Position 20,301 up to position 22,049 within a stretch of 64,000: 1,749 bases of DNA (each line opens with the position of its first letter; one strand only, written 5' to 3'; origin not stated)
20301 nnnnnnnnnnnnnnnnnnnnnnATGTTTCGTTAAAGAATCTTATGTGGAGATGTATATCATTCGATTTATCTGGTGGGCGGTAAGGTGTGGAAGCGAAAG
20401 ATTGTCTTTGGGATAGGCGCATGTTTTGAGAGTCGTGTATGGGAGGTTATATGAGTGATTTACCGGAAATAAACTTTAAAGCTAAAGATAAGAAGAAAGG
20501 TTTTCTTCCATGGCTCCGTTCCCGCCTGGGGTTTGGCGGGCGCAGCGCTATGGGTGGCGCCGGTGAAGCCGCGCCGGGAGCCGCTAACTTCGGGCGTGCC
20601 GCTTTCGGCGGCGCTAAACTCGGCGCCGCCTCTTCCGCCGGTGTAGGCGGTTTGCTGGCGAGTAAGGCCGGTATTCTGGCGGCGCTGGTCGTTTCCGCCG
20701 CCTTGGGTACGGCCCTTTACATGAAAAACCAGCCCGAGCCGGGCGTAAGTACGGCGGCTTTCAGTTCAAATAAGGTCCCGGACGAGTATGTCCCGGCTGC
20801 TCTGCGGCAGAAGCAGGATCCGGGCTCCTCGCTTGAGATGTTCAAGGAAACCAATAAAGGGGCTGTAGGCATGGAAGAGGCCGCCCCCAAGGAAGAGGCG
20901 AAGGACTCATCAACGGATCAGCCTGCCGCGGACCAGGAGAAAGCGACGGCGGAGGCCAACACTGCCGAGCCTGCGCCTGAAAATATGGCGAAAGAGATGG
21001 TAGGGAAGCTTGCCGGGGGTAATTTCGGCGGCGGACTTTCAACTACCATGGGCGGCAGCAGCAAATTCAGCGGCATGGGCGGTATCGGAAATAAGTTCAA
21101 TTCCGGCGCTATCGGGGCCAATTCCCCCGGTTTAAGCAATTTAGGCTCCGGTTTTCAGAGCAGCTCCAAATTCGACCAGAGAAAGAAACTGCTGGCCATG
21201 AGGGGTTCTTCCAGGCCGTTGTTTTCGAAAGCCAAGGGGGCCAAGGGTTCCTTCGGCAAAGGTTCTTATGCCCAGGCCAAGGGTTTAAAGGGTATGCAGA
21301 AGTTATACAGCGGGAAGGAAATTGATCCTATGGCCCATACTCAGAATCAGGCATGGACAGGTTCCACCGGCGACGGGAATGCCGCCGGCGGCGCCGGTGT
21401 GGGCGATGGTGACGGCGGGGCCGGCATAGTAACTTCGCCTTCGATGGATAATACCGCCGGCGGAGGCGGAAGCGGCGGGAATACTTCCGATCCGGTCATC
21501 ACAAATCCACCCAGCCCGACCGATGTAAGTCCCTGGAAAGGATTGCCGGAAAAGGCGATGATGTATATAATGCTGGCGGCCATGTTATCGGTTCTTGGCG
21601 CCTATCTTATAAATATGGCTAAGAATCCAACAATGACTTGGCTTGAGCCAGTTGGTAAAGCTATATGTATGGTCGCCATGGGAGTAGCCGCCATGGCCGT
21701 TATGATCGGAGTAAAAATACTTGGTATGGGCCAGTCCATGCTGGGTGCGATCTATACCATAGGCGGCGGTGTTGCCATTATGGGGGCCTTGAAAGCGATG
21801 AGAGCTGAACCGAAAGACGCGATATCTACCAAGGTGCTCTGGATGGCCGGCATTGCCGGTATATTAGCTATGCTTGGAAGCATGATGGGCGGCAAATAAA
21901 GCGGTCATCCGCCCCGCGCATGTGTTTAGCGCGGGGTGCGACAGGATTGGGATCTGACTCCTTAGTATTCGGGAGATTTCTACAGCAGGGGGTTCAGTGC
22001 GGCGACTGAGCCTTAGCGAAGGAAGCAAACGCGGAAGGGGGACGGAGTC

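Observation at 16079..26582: Six-gene co-directional cluster of membrane-anchored, Gly/Ser/Ala-rich low-complexity proteins with no recognisable family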

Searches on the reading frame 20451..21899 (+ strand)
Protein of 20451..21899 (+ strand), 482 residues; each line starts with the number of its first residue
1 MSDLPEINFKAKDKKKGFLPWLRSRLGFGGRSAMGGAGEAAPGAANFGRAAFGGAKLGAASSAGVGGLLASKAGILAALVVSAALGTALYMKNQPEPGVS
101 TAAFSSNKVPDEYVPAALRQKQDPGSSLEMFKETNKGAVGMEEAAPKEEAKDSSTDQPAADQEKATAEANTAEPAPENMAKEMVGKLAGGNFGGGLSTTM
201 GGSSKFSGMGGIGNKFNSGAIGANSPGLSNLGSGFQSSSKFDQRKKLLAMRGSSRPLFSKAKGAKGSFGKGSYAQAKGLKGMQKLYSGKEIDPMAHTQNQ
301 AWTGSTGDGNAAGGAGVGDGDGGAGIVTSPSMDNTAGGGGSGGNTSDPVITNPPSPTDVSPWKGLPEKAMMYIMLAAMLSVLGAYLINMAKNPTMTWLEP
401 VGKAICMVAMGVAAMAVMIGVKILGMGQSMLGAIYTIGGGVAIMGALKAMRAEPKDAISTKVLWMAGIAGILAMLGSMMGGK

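Call 3: search_protein_families(library=pfam, proteins=[window:20451-21899:+], max_evalue=1)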
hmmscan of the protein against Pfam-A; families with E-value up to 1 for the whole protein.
window:20451-21899:+ (482 aa): 0 families

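Call 4: search_protein_families(library=ncbifam, proteins=[window:20451-21899:+], max_evalue=1)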
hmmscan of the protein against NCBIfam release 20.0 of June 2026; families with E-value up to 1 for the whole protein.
window:20451-21899:+ (482 aa): 0 families

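Call 16: search_protein_families(library=padloc, proteins=[window:20451-21899:+], max_evalue=1)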
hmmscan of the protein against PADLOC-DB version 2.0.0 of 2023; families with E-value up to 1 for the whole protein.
window:20451-21899:+ (482 aa): 1 family
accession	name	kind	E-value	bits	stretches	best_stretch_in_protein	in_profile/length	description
PDLC04061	PD-T4-6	-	0.02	12.4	1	65-180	363-475/510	-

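Call 17: search_protein_families(library=phrogs, proteins=[window:20451-21899:+], max_evalue=1)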
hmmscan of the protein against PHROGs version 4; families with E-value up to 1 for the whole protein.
window:20451-21899:+ (482 aa): 0 families

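Call 51: search_solved_structures(query=A6, max_evalue=1)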
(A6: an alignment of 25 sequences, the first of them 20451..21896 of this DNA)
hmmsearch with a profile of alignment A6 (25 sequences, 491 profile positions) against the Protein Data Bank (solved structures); distinct sequences matched with E-value up to 1: 0.
